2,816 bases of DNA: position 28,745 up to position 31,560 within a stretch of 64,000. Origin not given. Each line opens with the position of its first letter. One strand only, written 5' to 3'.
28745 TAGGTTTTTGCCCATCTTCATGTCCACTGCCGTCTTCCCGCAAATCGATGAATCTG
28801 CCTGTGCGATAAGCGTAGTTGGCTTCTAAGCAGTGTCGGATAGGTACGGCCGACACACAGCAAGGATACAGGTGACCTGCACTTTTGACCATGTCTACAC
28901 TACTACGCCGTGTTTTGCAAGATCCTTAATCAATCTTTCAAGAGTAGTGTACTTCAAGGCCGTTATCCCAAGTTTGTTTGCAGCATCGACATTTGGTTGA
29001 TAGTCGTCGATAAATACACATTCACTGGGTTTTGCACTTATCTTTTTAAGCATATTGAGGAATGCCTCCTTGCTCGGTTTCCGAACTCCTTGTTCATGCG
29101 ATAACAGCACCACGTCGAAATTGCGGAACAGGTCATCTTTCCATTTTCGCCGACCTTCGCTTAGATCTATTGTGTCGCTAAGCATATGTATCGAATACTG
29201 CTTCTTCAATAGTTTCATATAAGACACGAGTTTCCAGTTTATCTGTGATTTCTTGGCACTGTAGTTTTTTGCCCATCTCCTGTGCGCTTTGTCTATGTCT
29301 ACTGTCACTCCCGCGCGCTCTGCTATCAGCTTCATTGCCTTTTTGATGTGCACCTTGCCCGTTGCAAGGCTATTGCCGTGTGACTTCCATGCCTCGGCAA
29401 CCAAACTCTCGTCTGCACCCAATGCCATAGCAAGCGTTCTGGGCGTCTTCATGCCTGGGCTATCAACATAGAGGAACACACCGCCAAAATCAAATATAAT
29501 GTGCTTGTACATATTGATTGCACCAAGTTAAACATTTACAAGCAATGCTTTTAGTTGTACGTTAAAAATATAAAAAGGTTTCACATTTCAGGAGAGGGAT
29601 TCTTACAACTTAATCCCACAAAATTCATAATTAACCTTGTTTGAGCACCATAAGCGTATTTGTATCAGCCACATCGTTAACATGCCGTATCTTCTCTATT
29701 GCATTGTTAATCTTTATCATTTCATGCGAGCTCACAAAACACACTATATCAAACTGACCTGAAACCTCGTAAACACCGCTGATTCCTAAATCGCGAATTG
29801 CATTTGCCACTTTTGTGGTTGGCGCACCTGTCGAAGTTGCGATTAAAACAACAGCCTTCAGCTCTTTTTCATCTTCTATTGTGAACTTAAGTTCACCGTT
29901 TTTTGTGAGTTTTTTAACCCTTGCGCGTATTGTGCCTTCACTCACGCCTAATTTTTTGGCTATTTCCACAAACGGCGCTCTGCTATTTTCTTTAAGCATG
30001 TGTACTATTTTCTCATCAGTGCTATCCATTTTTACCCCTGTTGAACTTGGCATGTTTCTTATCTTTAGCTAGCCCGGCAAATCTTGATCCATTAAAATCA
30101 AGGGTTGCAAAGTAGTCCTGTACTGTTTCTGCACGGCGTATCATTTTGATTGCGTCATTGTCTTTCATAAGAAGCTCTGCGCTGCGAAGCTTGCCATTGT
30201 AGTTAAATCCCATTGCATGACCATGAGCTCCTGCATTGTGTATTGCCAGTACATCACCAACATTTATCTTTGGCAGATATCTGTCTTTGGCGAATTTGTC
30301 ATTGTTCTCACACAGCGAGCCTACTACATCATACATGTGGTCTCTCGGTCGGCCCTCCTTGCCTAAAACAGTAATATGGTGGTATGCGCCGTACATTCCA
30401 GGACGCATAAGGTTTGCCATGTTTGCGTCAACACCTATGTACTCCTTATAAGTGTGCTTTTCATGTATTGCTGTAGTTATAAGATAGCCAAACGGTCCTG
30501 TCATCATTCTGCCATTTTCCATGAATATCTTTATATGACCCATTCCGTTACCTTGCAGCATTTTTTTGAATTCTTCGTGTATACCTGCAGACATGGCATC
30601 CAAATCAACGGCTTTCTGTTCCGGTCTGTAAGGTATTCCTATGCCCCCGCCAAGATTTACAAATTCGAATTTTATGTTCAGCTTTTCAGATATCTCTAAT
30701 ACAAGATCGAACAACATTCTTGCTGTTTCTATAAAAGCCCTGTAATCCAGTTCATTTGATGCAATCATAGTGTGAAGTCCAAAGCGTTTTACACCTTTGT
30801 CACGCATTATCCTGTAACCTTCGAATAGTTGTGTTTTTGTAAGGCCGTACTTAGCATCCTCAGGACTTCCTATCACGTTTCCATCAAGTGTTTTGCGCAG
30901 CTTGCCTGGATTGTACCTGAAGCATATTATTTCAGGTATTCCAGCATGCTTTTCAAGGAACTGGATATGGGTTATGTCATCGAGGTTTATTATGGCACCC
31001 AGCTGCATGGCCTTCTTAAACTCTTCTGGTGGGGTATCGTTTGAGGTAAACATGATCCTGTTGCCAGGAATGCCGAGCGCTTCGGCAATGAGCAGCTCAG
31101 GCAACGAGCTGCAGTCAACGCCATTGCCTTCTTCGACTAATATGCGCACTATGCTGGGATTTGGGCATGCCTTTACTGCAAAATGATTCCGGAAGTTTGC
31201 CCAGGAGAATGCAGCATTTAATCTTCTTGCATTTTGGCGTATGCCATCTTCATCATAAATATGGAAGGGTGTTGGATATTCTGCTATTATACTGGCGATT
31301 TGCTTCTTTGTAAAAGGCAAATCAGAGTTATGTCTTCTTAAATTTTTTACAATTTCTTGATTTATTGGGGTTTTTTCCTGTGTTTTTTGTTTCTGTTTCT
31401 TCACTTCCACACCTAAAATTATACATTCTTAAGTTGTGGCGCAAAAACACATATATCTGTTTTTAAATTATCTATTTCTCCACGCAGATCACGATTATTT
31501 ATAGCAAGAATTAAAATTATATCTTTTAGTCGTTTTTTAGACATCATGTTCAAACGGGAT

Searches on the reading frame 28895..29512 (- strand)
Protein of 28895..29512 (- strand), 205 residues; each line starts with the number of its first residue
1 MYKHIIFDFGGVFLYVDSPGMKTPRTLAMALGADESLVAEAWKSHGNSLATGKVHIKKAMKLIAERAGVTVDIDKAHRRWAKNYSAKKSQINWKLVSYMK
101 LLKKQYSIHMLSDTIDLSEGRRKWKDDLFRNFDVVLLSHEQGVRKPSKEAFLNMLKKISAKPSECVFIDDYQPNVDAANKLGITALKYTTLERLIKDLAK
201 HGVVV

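Call 4: search_protein_families(library=pfam, proteins=[window:28895-29512:-])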
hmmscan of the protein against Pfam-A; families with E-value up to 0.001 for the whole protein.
window:28895-29512:- (205 aa): 3 families
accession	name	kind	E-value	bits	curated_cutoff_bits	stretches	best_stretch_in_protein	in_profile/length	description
PF00702.32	Hydrolase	-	2.5e-09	38.2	26.4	1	2-182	1-191/191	haloacid dehalogenase-like hydrolase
PF13419.12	HAD_2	-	1.9e-07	31.8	23.8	1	63-185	52-175/178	Haloacid dehalogenase-like hydrolase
PF13242.12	Hydrolase_like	-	0.00081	19.7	22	0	144-190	3-50/75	HAD-hyrolase-like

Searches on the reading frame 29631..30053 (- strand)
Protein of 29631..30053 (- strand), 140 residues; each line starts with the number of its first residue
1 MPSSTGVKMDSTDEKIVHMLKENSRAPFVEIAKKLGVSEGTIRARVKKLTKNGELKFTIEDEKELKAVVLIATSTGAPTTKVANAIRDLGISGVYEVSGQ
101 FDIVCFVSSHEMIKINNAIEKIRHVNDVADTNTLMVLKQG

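Call 4: search_protein_families(library=pfam, proteins=[window:29631-30053:-])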
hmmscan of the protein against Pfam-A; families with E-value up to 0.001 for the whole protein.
window:29631-30053:- (140 aa): 10 families
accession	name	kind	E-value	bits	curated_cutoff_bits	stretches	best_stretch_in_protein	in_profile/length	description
PF13404.12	HTH_AsnC-type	-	2.5e-15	56.5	27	1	9-49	1-41/42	AsnC-type helix-turn-helix domain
PF13412.12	HTH_24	-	4.3e-13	49.1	21.9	1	9-53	1-45/48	Winged helix-turn-helix DNA-binding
PF01037.27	AsnC_trans_reg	-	1.1e-07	32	25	1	71-139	3-73/73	Lrp/AsnC ligand binding domain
PF08279.18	HTH_11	-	2.7e-07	30.8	25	1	14-61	3-48/55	HTH domain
PF13601.12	HTH_34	-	1.4e-05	25.6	27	1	15-76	4-65/80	Winged helix DNA-binding domain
PF22451.2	NirdL-like_HTH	-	9.6e-05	22.3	27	1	25-53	16-44/47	Siroheme decarboxylase NirDL-like HTH domain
PF04545.22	Sigma70_r4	-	0.00025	20.9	24.1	1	26-48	21-43/50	Sigma-70, region 4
PF13384.12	HTH_23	-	0.00029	21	24.6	0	16-53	10-45/50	Homeodomain-like domain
PF13542.12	HTH_Tnp_ISL3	-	0.00043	20.1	27.4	1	13-48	17-49/51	Helix-turn-helix domain of transposase family ISL3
PF01047.28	MarR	-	0.00087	19.6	24.6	0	15-54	7-46/59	MarR family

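Call 37: search_solved_structures(query=window:29631-30053:-, max_evalue=0.00001, show_alignments=3)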
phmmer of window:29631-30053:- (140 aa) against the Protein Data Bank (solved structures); distinct sequences matched with E-value up to 0.00001: 10.
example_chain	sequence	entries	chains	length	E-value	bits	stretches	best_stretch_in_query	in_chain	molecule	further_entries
1ri7_A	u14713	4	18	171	6.5e-15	58.2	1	6-138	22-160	Putative transcriptional regulator | Putative HTH-type transcriptional regulator PH1519 | Uncharacterized HTH-type transcriptional regulator PH1519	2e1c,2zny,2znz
2cyy_A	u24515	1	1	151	8.2e-15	57.9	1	7-138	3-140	Putative HTH-type transcriptional regulator PH1519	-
1i1g_A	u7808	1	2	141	2.5e-09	40.2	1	9-128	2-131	TRANSCRIPTIONAL REGULATOR LRPA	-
7fby_A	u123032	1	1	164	3.9e-09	39.5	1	2-135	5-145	Transcriptional regulatory protein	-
9w4v_A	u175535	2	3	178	5.2e-09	39.1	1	2-135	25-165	Uncharacterized HTH-type transcriptional regulator PH0140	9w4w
2dbb_A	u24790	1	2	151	2.2e-06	30.7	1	8-114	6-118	Putative HTH-type transcriptional regulator PH0061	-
2cg4_A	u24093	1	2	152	3e-06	30.2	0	9-138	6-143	REGULATORY PROTEIN ASNC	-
2efo_A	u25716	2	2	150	5.1e-06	29.5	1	9-138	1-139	150aa long hypothetical transcriptional regulator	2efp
2efn_A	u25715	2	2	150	9.2e-06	28.6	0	9-138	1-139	150aa long hypothetical transcriptional regulator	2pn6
2e7w_A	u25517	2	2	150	9.2e-06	28.6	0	9-138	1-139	150aa long hypothetical transcriptional regulator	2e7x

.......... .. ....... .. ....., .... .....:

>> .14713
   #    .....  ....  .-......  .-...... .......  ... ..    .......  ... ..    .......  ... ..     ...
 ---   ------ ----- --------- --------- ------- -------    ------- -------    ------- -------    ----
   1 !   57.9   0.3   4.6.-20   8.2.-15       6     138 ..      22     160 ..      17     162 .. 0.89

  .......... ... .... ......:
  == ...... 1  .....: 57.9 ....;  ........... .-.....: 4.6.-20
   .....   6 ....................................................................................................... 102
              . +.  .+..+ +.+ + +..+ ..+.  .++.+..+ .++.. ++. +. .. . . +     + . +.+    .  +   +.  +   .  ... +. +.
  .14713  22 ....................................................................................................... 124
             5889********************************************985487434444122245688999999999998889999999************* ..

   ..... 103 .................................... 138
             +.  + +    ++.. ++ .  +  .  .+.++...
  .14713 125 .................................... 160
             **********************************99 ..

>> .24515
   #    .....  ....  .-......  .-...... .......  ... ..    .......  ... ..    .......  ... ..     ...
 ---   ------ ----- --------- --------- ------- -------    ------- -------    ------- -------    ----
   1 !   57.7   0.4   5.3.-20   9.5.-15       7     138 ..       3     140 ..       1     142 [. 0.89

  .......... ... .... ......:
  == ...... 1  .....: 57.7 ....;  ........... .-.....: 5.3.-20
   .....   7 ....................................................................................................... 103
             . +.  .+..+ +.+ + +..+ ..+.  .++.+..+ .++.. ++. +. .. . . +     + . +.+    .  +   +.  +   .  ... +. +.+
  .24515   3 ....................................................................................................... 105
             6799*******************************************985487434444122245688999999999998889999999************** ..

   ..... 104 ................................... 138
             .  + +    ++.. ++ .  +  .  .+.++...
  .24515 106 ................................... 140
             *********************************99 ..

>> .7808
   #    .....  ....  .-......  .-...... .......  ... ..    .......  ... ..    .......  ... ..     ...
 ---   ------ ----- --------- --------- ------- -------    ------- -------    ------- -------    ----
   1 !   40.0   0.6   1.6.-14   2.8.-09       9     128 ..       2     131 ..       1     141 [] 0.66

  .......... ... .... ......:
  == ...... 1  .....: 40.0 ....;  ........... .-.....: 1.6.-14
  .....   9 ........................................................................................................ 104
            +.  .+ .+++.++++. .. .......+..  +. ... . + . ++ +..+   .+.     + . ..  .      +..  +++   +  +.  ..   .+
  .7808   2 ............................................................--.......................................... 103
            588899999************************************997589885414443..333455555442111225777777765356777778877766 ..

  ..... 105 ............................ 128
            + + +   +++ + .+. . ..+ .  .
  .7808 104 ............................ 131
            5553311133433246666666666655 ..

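Call 49: search_protein_families(library=ncbifam, proteins=[window:29631-30053:-], max_evalue=0.001)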
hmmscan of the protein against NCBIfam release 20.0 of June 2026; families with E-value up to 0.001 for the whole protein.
window:29631-30053:- (140 aa): 11 families
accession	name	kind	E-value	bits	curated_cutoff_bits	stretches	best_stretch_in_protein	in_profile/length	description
NF040947.1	trans_reg_LysM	equivalog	7.6e-37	126.1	180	1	9-139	1-135/136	HTH-type transcriptional regulator LysM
NF008384.0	PRK11179.1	equivalog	1.8e-13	50.6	227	1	7-138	5-144/153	transcriptional regulator AsnC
NF040820.1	trans_reg_LrpA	equivalog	1.4e-11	44.4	250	1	9-129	2-129/141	HTH-type transcriptional regulator LrpA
NF041396.1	TranRegLrp_Halo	equivalog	8.9e-11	41.9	190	1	10-138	4-138/149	HTH-type transcriptional regulator Lrp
NF053758.1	ChrTpTrnRegChrS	equivalog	6.3e-09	35.8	250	1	6-58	9-62/158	chromate efflux transcriptional regulator ChrS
NF041395.1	TranRegLrpA1_Halo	equivalog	3.2e-07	30.4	250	1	9-119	3-119/142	HTH-type transcriptional regulator LrpA1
NF008370.0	PRK11169.1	equivalog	8.3e-07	28.8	233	1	6-137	9-150/164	leucine-responsive transcriptional regulator Lrp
NF038251.1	AdcR_fam_Zn_TF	equivalog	2.1e-05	24.8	175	1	5-82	30-105/143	zinc-dependent MarR family transcriptional regulator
NF040708.3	Siroheme_Dcarb_AhbA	equivalog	3.7e-05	23.5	140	1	25-138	16-134/144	siroheme decarboxylase subunit alpha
TIGR01884.1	cas_HTH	subfamily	7e-05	22.3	60.2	1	8-53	139-184/202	CRISPR-associated CARF protein Csa3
NF008273.0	PRK11050.1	equivalog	0.00025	20.7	153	1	14-54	43-83/156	manganese-binding transcriptional regulator MntR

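Call 52: find_homologous_proteins(query=window:29631-30053:-, max_evalue=1e-10)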
Query window:29631-30053:- (140 aa): 17 proteins with E <= 1e-10 among 39 candidates.
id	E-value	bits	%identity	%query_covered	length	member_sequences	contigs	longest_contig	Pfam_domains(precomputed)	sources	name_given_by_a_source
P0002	1.0e-76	272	100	94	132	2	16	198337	PF13412.13,PF08279.19,PF01037.29,PF13601.13,PF13404.13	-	-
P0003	4.2e-50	186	71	94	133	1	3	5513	PF13412.13,PF01037.29,PF13404.13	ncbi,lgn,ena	-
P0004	1.7e-49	184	65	95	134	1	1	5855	PF13412.13,PF01037.29,PF04545.23,PF13404.13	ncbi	-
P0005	3.7e-48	180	65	94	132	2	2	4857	PF22451.3,PF13412.13,PF01037.29,PF04545.23,PF13404.13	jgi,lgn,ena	jgi:DNA-binding Lrp family transcriptional regulator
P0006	1.8e-47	178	64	94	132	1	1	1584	PF13412.13,PF01037.29,PF13404.13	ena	-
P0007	3.9e-47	177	63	94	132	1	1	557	PF13412.13,PF01037.29,PF13404.13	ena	-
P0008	2.2e-46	174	65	93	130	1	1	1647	PF13412.13,PF01037.29,PF13404.13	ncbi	-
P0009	7.0e-35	137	58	94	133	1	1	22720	PF13412.13,PF01037.29,PF13404.13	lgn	-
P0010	2.0e-29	120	52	94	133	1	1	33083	PF13412.13,PF08279.19,PF01037.29,PF13404.13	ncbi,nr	ncbi:AsnC family transcriptional regulator [Candidatus Woesearchaeota archaeon]|nr:AsnC family trans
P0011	1.9e-24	104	46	94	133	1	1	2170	PF01047.29,PF13412.13,PF08279.19,PF01037.29,PF13404.13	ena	-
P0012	5.6e-24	102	45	94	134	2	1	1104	PF13412.13,PF01037.29,PF13404.13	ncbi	-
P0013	1.4e-22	98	45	94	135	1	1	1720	PF22451.3,PF13412.13,PF01037.29,PF13404.13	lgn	-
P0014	2.4e-22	97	47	94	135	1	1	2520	PF22451.3,PF13412.13,PF01037.29,PF13404.13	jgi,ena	jgi:DNA-binding Lrp family transcriptional regulator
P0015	4.5e-21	93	45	94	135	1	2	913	PF22451.3,PF13412.13,PF01037.29,PF13404.13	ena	-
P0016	1.2e-20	91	40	94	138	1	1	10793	PF22451.3,PF13412.13,PF08279.19,PF01037.29,PF13404.13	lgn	-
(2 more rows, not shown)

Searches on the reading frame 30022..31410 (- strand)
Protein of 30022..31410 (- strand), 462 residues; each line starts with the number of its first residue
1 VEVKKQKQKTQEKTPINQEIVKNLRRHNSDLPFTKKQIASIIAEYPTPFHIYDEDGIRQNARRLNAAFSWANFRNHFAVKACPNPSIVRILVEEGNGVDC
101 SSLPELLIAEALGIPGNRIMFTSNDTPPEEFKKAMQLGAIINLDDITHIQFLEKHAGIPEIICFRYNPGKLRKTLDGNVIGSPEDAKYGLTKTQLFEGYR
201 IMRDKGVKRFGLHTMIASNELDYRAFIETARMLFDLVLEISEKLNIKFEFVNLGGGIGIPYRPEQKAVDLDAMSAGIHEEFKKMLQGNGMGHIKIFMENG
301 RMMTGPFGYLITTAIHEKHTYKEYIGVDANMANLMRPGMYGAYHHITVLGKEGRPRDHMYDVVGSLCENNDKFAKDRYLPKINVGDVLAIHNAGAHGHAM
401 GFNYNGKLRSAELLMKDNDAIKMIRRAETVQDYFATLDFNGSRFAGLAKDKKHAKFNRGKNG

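Call 4: search_protein_families(library=pfam, proteins=[window:30022-31410:-])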
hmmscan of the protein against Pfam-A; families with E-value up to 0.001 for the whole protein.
window:30022-31410:- (462 aa): 2 families
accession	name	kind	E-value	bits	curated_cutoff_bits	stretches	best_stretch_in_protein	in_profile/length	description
PF02784.22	Orn_Arg_deC_N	-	2.5e-31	109.4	23.4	1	57-304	4-246/247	Pyridoxal-dependent decarboxylase, pyridoxal binding domain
PF00278.28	Orn_DAP_Arg_deC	-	1.9e-20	73.4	23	1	271-394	5-95/95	Pyridoxal-dependent decarboxylase, C-terminal sheet domain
